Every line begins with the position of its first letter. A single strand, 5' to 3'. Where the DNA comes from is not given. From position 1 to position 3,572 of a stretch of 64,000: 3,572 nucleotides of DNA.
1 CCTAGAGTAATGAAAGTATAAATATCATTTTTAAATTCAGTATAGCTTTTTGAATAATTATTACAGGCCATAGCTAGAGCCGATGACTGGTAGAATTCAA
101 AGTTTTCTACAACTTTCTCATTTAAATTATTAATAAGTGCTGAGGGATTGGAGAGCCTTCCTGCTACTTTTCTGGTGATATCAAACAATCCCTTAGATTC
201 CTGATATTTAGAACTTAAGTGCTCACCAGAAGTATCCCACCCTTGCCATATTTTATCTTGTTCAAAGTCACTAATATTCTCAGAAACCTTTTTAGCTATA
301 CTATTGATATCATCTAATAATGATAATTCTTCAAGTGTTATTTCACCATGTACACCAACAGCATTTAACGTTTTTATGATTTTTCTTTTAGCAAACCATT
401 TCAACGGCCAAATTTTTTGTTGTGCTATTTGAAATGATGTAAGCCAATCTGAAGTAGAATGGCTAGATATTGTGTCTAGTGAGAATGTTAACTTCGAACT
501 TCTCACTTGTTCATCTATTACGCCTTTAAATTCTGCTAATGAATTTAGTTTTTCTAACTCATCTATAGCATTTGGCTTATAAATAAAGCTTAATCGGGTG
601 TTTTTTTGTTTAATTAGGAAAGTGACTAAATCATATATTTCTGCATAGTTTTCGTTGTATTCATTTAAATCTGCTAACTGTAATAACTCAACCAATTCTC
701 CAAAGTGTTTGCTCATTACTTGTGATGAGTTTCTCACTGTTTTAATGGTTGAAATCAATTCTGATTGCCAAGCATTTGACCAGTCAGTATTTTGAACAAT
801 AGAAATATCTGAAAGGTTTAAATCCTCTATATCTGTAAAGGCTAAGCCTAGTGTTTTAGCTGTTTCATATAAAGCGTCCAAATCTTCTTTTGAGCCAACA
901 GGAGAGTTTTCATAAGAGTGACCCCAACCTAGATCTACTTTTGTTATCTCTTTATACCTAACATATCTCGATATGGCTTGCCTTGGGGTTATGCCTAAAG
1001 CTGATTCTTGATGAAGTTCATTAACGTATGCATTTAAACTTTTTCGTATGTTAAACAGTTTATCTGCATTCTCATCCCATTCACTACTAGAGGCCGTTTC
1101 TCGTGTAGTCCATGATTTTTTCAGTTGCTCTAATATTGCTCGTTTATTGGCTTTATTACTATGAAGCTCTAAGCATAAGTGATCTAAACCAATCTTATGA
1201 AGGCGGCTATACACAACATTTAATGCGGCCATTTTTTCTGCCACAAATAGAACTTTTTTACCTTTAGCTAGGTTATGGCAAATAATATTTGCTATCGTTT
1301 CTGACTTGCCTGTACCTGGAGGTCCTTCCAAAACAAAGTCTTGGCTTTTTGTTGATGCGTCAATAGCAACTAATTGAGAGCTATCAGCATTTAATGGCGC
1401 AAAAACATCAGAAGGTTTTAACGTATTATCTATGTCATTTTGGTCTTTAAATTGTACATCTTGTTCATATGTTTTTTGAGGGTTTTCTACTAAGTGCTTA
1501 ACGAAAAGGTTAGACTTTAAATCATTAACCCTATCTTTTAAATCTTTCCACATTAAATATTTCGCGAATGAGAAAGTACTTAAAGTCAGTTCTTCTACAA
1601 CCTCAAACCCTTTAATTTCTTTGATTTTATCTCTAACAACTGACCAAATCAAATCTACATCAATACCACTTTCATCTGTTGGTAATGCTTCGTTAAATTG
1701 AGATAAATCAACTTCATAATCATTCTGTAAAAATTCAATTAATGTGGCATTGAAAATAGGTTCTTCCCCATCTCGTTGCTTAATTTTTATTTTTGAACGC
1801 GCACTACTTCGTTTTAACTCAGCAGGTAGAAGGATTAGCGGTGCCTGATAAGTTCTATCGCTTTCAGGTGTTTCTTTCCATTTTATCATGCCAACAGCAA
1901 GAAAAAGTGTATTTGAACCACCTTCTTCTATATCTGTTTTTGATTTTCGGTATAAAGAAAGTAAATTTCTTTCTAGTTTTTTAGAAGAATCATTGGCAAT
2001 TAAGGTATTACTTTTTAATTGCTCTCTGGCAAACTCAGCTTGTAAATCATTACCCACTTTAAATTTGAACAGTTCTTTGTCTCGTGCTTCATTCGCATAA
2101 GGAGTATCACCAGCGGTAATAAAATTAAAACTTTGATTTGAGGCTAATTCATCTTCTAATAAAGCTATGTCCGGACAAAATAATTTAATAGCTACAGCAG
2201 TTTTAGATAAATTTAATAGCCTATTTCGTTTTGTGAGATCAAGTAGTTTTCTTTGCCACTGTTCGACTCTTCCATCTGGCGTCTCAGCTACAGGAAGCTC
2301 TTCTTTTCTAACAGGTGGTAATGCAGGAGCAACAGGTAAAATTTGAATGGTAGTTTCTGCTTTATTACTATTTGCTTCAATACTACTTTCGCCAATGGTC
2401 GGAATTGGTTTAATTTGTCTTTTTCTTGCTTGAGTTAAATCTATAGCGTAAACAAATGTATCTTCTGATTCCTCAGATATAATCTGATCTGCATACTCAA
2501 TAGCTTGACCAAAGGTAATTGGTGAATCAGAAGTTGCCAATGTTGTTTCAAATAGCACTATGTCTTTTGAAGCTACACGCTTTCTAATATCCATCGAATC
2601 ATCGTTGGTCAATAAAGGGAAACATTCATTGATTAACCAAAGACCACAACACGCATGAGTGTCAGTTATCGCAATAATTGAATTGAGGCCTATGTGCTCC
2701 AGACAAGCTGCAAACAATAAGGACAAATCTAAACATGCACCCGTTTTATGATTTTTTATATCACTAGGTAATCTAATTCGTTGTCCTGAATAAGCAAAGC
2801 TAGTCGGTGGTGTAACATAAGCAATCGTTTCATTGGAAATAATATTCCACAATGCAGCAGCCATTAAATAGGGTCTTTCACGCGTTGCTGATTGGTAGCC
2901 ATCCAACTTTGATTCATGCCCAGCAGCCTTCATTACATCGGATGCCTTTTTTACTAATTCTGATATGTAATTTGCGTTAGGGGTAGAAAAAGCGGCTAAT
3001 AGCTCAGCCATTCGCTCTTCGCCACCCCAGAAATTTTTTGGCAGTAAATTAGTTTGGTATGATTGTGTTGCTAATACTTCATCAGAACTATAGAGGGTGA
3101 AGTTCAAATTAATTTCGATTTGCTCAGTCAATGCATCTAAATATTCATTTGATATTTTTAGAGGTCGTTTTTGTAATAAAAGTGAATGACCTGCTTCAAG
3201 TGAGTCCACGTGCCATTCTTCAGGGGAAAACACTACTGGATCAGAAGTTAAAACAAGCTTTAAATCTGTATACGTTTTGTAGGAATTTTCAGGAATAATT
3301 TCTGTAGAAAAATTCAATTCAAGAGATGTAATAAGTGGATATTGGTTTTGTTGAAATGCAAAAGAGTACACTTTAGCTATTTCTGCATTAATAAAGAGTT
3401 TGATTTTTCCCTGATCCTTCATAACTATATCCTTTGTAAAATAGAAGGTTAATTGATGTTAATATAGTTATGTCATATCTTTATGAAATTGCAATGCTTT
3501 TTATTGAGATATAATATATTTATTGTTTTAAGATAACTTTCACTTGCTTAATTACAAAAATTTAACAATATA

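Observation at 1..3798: Edge-truncated giant protein: transglutaminase-like domain fused to a DUF4011/Upf1-like SF1 helicase, with foreign codon usage (candidate defence-type gene at an island boundary)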

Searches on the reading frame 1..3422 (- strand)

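Call 6: search_protein_families(library=pfam, proteins=[window:1-3422:-], max_evalue=0.1)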
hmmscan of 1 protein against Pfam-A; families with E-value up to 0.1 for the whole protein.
window:1-3422:- (1140 aa): 10 families
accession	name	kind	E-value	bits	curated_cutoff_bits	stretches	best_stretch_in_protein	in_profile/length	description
PF13195.11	DUF4011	-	5e-42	144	22.2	1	392-565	1-158/158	Protein of unknown function (DUF4011)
PF13086.12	AAA_11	-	4.1e-08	33.7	27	1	680-806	3-140/257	AAA domain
PF13604.12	AAA_30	-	0.00034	20.8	27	1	680-737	3-62/191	AAA domain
PF00270.35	DEAD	-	0.0012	19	26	1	683-768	4-93/167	DEAD/DEAH box helicase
PF04851.21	ResIII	-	0.0019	18.5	22.5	1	691-760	21-95/164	Type III restriction enzyme, res subunit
PF13245.12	AAA_19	-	0.0068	17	25.1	1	684-733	2-53/134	AAA domain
PF20720.3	nSTAND3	-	0.031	14.4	27.2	0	686-737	10-60/155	Novel STAND NTPase 3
PF05127.21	NAT10_TcmA_helicase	-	0.043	14.1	22.7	0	697-757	1-61/176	RNA cytidine acetyltransferase NAT10/TcmA, helicase domain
PF24883.2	NPHP3_N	-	0.053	14.2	24.8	0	689-790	18-117/164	Nephrocystin 3, N-terminal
PF01695.23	IstB_IS21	-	0.081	12.9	24.1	0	683-728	82-127/238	IstB-like ATP binding protein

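Call 7: search_protein_families(library=padloc, proteins=[window:1-3422:-], max_evalue=0.1)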
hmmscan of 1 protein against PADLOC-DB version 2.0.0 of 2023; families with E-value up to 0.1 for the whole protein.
window:1-3422:- (1140 aa): 4 families
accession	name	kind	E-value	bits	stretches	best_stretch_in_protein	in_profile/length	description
PDLC05009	PDC-S37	-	5.5e-116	387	1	385-1133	9-738/1550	-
PDLC02194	Hhe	-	9.7e-48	160.3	1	457-830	196-579/1911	-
PDLC03920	MkoA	-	1.6e-11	41.2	1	671-802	610-722/1112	-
PDLC04140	mad8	-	4e-06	24.6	1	696-782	30-129/314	mads_8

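Call 8: search_protein_families(library=ncbifam, proteins=[window:1-3422:-], max_evalue=0.1)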
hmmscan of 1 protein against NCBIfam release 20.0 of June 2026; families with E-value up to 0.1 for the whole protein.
window:1-3422:- (1140 aa): 11 families
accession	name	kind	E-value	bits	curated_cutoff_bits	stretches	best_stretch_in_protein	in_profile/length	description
NF058533.1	antiphage_ProA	equivalog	1.3e-296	987.7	1500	1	20-1136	1-1106/1903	anti-phage protein ProA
NF042953.1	Hhe_antiphage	equivalog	7e-71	239.2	2000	1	481-830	125-480/1797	DUF4011 domain-containing anti-phage protein Hhe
TIGR00376.1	TIGR00376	hypoth_equivalog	5.4e-11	41.6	348.9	1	642-790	124-271/639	IGHMBP2 family helicase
NF040671.1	PLuB_AAA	exception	6.5e-08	30.4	999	1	662-758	801-896/1256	PLuB system helicase-like protein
TIGR01448.2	helicase_RecD2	equivalog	5.9e-06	24.7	500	1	653-728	291-366/713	SF1B family DNA helicase RecD2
NF004072.0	PRK05580.2-4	equivalog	0.001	17.4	1030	1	678-765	121-210/648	primosomal protein N'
NF005931.1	PRK07952.1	equivalog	0.0027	17.3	357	1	694-753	100-161/246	replicative helicase loader DnaC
NF004069.0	PRK05580.2-1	equivalog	0.0036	15.8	767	1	678-769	111-203/612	primosomal protein N'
NF009043.0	PRK12377.1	subfamily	0.011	15.4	389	1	686-738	94-148/248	ATP-binding protein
TIGR01447.1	recD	equivalog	0.022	13.3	310.15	0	672-716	142-186/597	exodeoxyribonuclease V subunit alpha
NF004067.0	PRK05580.1-4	equivalog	0.036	12.4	763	1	645-757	171-285/737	primosomal protein N'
